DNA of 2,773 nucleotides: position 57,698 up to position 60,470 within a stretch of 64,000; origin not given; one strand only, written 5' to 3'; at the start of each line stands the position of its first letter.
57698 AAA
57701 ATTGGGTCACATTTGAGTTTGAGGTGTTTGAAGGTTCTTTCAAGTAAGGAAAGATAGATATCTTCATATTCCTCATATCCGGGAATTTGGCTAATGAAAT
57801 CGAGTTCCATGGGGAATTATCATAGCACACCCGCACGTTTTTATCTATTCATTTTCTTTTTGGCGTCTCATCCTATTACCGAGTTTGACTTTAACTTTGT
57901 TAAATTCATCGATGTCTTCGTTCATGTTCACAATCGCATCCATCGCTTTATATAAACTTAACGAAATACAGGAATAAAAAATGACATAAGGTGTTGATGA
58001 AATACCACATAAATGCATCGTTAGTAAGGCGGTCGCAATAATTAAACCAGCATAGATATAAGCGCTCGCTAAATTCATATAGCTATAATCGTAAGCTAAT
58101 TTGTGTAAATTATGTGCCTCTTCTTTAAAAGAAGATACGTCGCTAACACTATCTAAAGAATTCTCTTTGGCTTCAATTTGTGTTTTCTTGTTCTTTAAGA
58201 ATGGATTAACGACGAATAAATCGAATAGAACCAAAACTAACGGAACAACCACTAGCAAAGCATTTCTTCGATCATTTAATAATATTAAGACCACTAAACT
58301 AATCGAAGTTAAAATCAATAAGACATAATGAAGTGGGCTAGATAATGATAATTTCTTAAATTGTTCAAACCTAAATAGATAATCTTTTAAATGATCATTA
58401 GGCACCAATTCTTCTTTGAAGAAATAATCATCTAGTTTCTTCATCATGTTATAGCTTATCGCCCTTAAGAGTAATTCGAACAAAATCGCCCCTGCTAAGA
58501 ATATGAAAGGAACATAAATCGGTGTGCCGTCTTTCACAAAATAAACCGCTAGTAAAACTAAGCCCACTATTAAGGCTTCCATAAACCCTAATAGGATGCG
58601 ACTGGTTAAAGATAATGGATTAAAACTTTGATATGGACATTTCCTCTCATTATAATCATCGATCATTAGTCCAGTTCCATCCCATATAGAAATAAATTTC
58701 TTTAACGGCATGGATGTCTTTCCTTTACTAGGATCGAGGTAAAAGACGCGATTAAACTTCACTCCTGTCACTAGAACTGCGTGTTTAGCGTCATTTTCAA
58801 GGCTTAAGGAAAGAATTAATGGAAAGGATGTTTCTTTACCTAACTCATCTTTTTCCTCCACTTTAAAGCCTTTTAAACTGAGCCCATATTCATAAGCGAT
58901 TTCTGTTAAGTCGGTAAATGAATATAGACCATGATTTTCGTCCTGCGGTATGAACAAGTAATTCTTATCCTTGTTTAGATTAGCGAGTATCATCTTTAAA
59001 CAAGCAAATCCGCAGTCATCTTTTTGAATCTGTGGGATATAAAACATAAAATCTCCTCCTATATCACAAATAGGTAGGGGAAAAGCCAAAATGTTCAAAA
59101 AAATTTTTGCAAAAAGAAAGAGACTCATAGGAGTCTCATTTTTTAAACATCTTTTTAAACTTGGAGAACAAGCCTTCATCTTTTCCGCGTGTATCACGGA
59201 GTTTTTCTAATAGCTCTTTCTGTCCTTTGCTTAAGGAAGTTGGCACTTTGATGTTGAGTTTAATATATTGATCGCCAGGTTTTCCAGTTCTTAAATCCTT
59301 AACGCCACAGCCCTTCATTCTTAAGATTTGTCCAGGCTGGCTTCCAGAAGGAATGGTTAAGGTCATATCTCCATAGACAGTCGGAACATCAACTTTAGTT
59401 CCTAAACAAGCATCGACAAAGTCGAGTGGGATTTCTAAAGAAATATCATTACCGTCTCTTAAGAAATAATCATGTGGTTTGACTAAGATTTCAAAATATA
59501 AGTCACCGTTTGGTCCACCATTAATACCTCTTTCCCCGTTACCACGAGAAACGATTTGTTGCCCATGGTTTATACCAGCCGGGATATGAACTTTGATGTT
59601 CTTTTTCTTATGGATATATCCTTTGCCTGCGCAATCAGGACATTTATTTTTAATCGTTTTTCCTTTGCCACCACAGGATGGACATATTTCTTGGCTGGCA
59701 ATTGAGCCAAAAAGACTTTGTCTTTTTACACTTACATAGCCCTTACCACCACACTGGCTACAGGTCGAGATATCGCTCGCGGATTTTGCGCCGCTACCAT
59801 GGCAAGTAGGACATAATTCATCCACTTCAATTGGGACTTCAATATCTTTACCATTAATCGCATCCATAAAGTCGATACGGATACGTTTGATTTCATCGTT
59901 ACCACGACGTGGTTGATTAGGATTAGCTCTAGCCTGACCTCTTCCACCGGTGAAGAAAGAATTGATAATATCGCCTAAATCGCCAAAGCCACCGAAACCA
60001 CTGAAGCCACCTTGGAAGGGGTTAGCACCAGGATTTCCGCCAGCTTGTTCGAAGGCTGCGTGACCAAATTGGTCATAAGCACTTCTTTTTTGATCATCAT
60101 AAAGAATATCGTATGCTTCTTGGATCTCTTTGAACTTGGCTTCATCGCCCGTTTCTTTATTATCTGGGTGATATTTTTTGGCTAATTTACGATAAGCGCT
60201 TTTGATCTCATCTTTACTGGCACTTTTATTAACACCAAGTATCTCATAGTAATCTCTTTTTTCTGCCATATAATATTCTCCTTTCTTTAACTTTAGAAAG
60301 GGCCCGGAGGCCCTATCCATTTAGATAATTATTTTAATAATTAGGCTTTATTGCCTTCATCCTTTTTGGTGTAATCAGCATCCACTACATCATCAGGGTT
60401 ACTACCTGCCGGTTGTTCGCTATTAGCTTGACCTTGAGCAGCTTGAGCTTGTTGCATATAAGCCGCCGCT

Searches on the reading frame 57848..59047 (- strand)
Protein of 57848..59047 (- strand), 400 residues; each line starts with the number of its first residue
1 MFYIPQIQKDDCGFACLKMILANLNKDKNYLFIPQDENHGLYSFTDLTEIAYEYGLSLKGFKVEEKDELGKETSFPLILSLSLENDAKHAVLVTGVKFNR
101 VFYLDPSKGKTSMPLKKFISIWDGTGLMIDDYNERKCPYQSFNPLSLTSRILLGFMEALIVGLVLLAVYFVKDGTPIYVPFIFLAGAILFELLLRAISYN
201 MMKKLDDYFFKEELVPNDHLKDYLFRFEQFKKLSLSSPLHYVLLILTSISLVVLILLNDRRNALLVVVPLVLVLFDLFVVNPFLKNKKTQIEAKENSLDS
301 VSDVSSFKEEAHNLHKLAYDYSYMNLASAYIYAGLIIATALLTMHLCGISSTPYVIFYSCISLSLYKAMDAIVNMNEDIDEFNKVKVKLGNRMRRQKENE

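Call 10: search_protein_families(library=pfam, proteins=[window:57848-59047:-], max_evalue=1)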
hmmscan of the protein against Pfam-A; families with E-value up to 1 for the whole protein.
window:57848-59047:- (400 aa): 5 families
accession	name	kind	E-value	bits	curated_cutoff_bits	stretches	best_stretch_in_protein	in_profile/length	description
PF03412.21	Peptidase_C39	-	7.5e-19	68.3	22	1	3-131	4-130/133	Peptidase C39 family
PF03176.21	MMPL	-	0.0019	17.6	20.5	1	243-280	147-184/333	MMPL family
PF14128.11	DUF4295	-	0.0035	17.6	27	1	207-224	30-47/47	Domain of unknown function (DUF4295)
PF04932.20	Wzy_C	-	0.0056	16.9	31.7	0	154-205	21-69/149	O-Antigen ligase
PF09778.15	Guanylate_cyc_2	-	0.04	13.7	28.1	1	4-29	4-29/212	Guanylylate cyclase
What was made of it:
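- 57845..59047 (-): 400-aa C39 peptidase fused to an ABC-exporter-type membrane domain with no ATPase domain; candidate leader peptidase for the peptide. Pfam Peptidase_C39 7.5e-19 (call 10).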

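Call 49: find_homologous_proteins(query=window:57848-59047:-, max_evalue=0.00001)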
Query window:57848-59047:- (400 aa): 98 proteins with E <= 0.00001 among 8000 candidates.
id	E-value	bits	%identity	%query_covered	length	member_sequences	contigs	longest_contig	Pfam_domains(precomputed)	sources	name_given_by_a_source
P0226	1.3e-254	862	97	100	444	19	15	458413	PF03412.22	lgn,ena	-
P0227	3.1e-150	519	56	100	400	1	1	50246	PF03412.22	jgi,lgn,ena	-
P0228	1.7e-148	513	56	100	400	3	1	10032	PF03412.22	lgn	-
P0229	7.5e-145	501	53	100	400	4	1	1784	PF03412.22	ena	-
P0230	2.3e-142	493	53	100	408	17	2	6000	PF03412.22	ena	-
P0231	1.1e-141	491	53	99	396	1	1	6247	PF03412.22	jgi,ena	-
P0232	1.1e-141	491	53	99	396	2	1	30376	PF03412.22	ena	-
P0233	1.2e-141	490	54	100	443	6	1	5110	PF03412.22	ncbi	-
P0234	6.2e-139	482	52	100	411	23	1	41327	PF03412.22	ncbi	-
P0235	1.8e-138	480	52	100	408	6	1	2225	PF03412.22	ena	-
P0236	1.0e-137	478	53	100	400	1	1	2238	PF03412.22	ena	-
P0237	2.5e-137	476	53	99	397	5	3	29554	PF03412.22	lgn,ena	-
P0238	1.2e-136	474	51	99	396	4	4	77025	PF03412.22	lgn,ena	-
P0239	3.3e-136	473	53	99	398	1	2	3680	PF03412.22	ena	-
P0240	4.1e-136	472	51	100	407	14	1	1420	PF03412.22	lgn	-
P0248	7.9e-132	458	49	100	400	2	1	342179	PF03412.22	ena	-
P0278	3.9e-123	430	47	99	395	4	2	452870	PF03412.22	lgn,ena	-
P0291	1.4e-113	398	46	100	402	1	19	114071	PF03412.22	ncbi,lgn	-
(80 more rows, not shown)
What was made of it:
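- On Peptidase-containing ABC transporter (PCAT): Homologues are almost all 390-444 aa, most 395-405 (call 49).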

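Call 50: find_encoding_contigs(protein=P0291, flank=3000, max_places=1)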
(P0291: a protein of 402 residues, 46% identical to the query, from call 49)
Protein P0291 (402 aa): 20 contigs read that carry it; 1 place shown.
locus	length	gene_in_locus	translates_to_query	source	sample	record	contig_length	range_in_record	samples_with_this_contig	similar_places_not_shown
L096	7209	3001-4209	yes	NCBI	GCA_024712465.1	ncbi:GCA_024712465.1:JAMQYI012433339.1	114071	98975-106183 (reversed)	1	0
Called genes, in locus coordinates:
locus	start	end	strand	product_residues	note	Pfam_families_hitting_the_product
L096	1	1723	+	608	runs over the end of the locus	PF00012:HSP70, PF06723:MreB_Mbl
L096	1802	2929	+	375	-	PF00226:DnaJ, PF01556:DnaJ_C, PF15777:Anti-TRAP (faint), PF17302:DUF5351 (faint), PF00684:DnaJ_CXXCXGXG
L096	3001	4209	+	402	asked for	PF03412:Peptidase_C39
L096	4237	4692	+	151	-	PF02130:YbeY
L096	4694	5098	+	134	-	PF00383:dCMP_cyt_deam_1, PF08211:dCMP_cyt_deam_2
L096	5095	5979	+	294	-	PF00009:GTP_EFTU, PF00350:Dynamin_N (faint), PF01926:MMR_HSR1, PF02421:FeoB_N, PF03193:RsgA_GTPase (faint), PF04548:AIG1 (faint), PF07650:KH_2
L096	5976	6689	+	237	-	PF11967:RecO_N (weak), PF02565:RecO_C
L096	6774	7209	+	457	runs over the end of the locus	PF28494:GlyRS_ins_1 (weak), PF00587:tRNA-synt_2b, PF03129:HGTP_anticodon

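Call 51: find_encoding_contigs(protein=P0248, flank=3000, max_places=1)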
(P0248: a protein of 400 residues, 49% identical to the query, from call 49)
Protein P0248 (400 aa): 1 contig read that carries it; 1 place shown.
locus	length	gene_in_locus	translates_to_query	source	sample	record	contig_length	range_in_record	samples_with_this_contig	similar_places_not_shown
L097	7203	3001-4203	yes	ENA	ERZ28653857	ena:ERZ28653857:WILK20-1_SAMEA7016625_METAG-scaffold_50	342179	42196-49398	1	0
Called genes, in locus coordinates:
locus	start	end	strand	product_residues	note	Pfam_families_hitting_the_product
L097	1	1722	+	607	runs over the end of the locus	PF00012:HSP70, PF06723:MreB_Mbl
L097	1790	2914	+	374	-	PF00226:DnaJ, PF01556:DnaJ_C, PF00684:DnaJ_CXXCXGXG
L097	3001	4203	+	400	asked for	PF03412:Peptidase_C39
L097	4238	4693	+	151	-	PF02130:YbeY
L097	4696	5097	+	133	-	PF00383:dCMP_cyt_deam_1, PF08211:dCMP_cyt_deam_2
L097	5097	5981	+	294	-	PF00009:GTP_EFTU, PF00350:Dynamin_N (faint), PF01926:MMR_HSR1, PF02421:FeoB_N, PF03193:RsgA_GTPase (faint), PF04548:AIG1 (faint), PF07650:KH_2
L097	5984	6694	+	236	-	PF11967:RecO_N (weak), PF02565:RecO_C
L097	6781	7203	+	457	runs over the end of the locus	PF28494:GlyRS_ins_1 (weak), PF00587:tRNA-synt_2b, PF03129:HGTP_anticodon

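Call 60: find_encoding_contigs(protein=P0278, flank=1500, max_places=1)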
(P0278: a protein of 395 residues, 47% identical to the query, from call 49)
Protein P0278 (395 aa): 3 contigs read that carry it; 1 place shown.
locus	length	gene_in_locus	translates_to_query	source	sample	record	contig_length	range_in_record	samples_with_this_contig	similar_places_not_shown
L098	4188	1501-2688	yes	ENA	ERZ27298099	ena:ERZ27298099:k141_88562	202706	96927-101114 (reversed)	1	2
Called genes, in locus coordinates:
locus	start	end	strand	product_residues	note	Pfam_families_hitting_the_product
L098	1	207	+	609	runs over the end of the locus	PF00012:HSP70, PF06723:MreB_Mbl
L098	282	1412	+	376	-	PF00226:DnaJ, PF01556:DnaJ_C, PF00684:DnaJ_CXXCXGXG, PF27659:CHP02642 (faint)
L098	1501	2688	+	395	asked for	PF03412:Peptidase_C39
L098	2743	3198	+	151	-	PF02130:YbeY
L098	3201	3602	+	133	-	PF00383:dCMP_cyt_deam_1, PF08211:dCMP_cyt_deam_2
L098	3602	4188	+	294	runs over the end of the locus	PF00071:Ras (weak), PF00350:Dynamin_N (faint), PF01926:MMR_HSR1, PF02421:FeoB_N, PF03193:RsgA_GTPase (faint), PF04548:AIG1 (faint), PF00009:GTP_EFTU, PF07650:KH_2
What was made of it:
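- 57845..59047 (-): Conserved dnaJ-C39-ybeY synteny (calls 50, 51, 60)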

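Call 63: predict_structure(alignment_id=A5)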
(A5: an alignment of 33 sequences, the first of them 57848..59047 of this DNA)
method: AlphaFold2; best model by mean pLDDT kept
length: 400 residues; sequences in the alignment: 33
mean_pLDDT: 87.5   pTM: 0.78
mean pLDDT of the five models: 87.5, 87.0, 86.6, 85.4, 85.2
residues with pLDDT >= 90: 172; 70-90: 220; 50-70: 6; < 50: 2
segments of 3 or more residues with pLDDT < 50: none
pLDDT, mean of each block of 10 residues (from residue 1): 84 93 93 85 92 94 83 86 84 92 91 93 92 90 84 90 88 81 92 92 87 76 88 79 86 87 91 92 88 81 88 91 92 93 85 85 90 86 89 66
secondary structure, 60 per line:
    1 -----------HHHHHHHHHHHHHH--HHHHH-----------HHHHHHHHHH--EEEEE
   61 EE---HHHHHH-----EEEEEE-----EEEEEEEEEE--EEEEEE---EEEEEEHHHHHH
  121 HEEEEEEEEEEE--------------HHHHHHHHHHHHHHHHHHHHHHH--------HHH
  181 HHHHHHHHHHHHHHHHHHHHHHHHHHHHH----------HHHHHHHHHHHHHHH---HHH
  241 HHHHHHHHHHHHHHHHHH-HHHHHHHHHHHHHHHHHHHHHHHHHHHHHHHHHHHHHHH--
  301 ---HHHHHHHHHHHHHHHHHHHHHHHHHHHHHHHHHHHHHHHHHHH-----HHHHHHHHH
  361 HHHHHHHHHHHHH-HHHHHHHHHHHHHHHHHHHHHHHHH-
elements in order: H12-25 H28-32 H44-53 E56-62 H66-71 E77-82 E88-97 E100-105 E109-114 H115-121 E122-132 H147-169 H178-209 H220-234 H238-258 H260-298 H304-346 H352-373 H375-399
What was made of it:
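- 57845..59047 (-): AF2 pLDDT 87.5 (call 63).
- On Peptidase-containing ABC transporter (PCAT): The AF2 model (pLDDT 87.5, call 63) aligns to PCAT1 over about 460 alignment columns that span both the peptidase and the membrane domain, E 4e-15, TMq 0.51-0.62.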

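Call 65: fold_search(model_id=the predicted structure, library=pdb)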
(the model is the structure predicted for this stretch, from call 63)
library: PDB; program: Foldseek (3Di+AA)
matches with E <= 10: 917; with E <= 0.001: 62
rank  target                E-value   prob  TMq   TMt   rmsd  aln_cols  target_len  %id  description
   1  8vp5_B                4.2e-15  1.00  0.58  0.38   7.1       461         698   16  Cryo-EM structure of the ABC transporter PCAT1 bound with ADP and Substrate (released 2024-10-30)
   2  8vp5_A                4.9e-15  1.00  0.57  0.37   7.5       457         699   17  Cryo-EM structure of the ABC transporter PCAT1 bound with ADP and Substrate (released 2024-10-30)
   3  6v9z_A                1.3e-14  1.00  0.62  0.39   6.7       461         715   15  Cryo-EM structure of PCAT1 bound to its CtA peptide substrate (released 2020-01-22)
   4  9azl_A                2.3e-14  1.00  0.54  0.35   7.9       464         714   16  Cryo-EM structure of the ABC transporter PCAT1 bound with MgADP class1 (released 2024-10-30)
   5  8vp6_B                6.9e-14  1.00  0.54  0.38   7.9       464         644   17  Cryo-EM structure of the ABC transporter PCAT1 bound with Mg_class_2 (released 2024-10-30)
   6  7t55_A                9.9e-14  1.00  0.53  0.34   8.2       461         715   18  Cryo-EM structure of PCAT1 in the inward-facing wide conformation under ATP turnover condition (released 2022-02-02)
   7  8vpb_A                1.3e-13  1.00  0.53  0.35   8.2       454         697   15  Cryo-EM structure of the ABC transporter PCAT1 bound with MgADP_Class_2 (released 2024-10-30)
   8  8vp6_A                1.6e-13  1.00  0.57  0.40   7.3       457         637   17  Cryo-EM structure of the ABC transporter PCAT1 bound with Mg_class_2 (released 2024-10-30)
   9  8vp9_A                1.2e-12  1.00  0.58  0.39   7.3       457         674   16  Cryo-EM structure of the cysteine-free ABC transporter PCAT1 bound with ADP and Substrate (released 2024-10-30)
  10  8vp9_B                2.2e-12  1.00  0.57  0.38   7.9       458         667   16  Cryo-EM structure of the cysteine-free ABC transporter PCAT1 bound with ADP and Substrate (released 2024-10-30)
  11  4ry2_A                2.7e-12  1.00  0.52  0.34   8.4       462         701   18  Crystal structure of the peptidase-containing ABC transporter PCAT1 (released 2015-07-22)
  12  4ry2_B                6.7e-12  1.00  0.51  0.34   8.6       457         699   16  Crystal structure of the peptidase-containing ABC transporter PCAT1 (released 2015-07-22)
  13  7t54_A                2.6e-11  1.00  0.41  0.28  10.2       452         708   18  Cryo-EM structure of ATP-bound PCAT1 in the outward-facing conformation (released 2022-02-02)
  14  7sgr_A                1.1e-09  1.00  0.40  0.26  21.6       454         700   12  Structure of hemolysin A secretion system HlyB/D complex (released 2022-09-14)
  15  6mpz_A                8.3e-07  1.00  0.29  0.76   3.1       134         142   26  Crystal structure of a double glycine motif protease from AMS/PCAT transporter in complex with the leader peptide (released 2019-02-06)
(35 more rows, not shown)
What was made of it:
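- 57845..59047 (-): Foldseek top hits are PCAT1, E 4e-15, TMq about 0.6 (call 65).
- On Peptidase-containing ABC transporter (PCAT): It also aligns to MsbA and CydDC membrane domains (call 65).
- The fold matches PCAT1 over both the peptidase and the membrane domain (calls 63, 65).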

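Call 66: search_protein_families(library=ncbifam, proteins=[window:57848-59047:-], max_evalue=0.01)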
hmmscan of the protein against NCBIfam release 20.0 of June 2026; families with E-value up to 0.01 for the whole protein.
window:57848-59047:- (400 aa): 6 families
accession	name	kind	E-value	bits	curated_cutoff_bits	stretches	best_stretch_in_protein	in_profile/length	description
NF045998.1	cleave_ABC_plasm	equivalog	3.1e-09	35.6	500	1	6-167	2-171/673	Mbov_0121 family peptidase domain-containing ABC transporter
TIGR03796.1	NHLM_micro_ABC1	equivalog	2e-06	26.3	853.3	1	6-135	7-132/710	NHLP family bacteriocin export ABC transporter peptidase/permease/ATPase subunit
TIGR01193.1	bacteriocin_ABC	subfamily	2.1e-06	26.5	523.85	1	6-181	1-189/708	peptide cleavage/export ABC transporter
NF050078.1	pilus_FilB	exception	0.00024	20.6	475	1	42-134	113-202/277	putative pilus system C39 family peptidase FilB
TIGR01218.1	Gpos_tandem_5TM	subfamily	0.00041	20.2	35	1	186-294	104-207/208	tandem five-TM protein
NF058616.2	C39_FapD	equivalog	0.0048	16.2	330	0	42-148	94-199/224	fibril amyloid maturation endopeptidase FapD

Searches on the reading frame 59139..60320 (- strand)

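Call 36: search_protein_families(library=pfam, proteins=[window:59139-60320:-], max_evalue=0.01)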
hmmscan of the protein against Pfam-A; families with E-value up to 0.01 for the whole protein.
window:59139-60320:- (394 aa): 5 families
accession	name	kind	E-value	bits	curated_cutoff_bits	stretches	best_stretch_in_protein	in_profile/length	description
PF01556.23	DnaJ_C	-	1.8e-45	155.1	26.6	1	146-360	4-152/152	DnaJ C terminal domain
PF00226.36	DnaJ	-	5.6e-25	87.7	27.8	1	23-83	1-63/63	DnaJ domain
PF00684.25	DnaJ_CXXCXGXG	-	1.2e-16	61.2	32.7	1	170-234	1-65/65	DnaJ central domain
PF17302.8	DUF5351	-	3.3e-06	27.7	27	1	187-221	1-28/29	Family of unknown function (DUF5351)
PF15777.11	Anti-TRAP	-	2e-05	24.9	32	0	165-196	8-42/59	Tryptophan RNA-binding attenuator protein inhibitory protein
